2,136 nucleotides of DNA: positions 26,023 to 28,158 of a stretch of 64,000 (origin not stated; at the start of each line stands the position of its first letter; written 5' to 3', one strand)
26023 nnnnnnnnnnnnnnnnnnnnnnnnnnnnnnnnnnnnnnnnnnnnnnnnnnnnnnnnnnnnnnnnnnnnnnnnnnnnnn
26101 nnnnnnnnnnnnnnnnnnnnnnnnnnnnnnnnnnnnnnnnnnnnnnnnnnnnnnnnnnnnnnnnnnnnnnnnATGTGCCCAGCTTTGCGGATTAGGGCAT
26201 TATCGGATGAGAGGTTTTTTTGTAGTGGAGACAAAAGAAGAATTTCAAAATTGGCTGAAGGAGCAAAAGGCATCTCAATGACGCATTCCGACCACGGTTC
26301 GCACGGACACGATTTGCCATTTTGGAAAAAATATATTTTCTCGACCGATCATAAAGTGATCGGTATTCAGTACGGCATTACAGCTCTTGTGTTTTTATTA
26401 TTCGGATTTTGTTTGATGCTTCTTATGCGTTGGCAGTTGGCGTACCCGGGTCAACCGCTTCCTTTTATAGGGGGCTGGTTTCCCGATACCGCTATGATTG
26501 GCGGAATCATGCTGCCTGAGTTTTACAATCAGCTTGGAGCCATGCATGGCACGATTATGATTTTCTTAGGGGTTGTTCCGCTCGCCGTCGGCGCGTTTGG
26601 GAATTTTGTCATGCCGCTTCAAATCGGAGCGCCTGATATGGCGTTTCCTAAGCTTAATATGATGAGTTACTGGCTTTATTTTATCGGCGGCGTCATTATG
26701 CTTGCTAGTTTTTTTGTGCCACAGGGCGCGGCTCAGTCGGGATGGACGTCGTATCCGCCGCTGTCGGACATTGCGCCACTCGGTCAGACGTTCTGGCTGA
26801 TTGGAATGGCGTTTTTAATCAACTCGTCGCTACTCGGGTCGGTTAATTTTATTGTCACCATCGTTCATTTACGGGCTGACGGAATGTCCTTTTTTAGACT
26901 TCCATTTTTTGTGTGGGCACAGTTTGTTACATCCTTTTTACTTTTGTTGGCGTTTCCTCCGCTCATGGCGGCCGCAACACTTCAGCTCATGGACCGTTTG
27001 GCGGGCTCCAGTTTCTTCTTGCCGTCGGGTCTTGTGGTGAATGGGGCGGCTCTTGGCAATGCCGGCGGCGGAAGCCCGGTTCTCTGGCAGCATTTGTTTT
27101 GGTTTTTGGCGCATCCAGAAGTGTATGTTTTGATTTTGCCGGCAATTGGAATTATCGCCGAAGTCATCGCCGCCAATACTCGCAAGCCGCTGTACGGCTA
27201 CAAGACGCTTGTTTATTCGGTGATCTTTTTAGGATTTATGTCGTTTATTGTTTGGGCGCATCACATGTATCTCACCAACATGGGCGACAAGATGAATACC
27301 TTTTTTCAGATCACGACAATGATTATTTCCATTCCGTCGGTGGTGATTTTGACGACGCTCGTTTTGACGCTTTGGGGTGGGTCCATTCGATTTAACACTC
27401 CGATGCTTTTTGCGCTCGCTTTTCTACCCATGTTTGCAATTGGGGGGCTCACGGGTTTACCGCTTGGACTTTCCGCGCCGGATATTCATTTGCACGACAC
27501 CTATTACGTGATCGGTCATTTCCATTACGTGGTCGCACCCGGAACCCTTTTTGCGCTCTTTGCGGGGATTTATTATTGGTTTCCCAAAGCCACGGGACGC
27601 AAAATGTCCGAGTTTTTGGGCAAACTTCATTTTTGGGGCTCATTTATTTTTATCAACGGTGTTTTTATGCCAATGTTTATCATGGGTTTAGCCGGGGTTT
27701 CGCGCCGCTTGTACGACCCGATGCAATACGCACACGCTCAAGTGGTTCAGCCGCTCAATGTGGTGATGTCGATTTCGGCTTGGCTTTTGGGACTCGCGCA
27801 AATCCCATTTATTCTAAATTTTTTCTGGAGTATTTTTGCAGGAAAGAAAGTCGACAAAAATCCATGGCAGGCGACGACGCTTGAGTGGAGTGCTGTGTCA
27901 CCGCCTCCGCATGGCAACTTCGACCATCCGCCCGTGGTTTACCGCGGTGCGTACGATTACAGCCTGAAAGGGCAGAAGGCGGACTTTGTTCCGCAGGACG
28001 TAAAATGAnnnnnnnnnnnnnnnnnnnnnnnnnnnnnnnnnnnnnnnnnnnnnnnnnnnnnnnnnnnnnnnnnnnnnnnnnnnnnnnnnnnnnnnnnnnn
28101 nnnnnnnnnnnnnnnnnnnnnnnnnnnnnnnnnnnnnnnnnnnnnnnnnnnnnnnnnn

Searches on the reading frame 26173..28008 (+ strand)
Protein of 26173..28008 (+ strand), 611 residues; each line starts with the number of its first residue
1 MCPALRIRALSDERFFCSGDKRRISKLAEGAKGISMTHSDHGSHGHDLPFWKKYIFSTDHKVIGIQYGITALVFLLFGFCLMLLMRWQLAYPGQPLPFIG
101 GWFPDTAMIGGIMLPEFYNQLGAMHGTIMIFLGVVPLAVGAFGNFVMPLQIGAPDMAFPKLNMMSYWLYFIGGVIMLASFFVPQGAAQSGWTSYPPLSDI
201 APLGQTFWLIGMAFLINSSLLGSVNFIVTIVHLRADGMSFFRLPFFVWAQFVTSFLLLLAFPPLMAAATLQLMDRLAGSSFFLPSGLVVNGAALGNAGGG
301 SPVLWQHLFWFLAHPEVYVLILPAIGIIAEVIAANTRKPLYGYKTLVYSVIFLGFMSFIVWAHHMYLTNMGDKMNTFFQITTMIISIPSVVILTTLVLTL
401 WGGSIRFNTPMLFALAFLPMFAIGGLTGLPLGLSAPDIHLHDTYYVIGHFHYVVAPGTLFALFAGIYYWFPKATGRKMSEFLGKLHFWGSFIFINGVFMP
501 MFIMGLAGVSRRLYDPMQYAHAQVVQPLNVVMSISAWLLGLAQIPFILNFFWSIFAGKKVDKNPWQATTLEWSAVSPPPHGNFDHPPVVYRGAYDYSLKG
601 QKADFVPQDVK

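Call 43: search_protein_families(library=phrogs, proteins=[window:26173-28008:+], max_evalue=0.00001)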
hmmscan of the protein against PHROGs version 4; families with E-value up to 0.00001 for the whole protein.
window:26173-28008:+ (611 aa): 0 families

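Call 45: search_protein_families(library=pfam, proteins=[window:26173-28008:+], max_evalue=0.00001)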
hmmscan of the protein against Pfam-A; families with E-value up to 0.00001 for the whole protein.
window:26173-28008:+ (611 aa): 1 family
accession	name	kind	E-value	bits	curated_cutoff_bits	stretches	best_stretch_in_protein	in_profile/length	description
PF00115.25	COX1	-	4e-139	464.7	34.8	1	63-537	2-435/436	Cytochrome C and Quinol oxidase polypeptide I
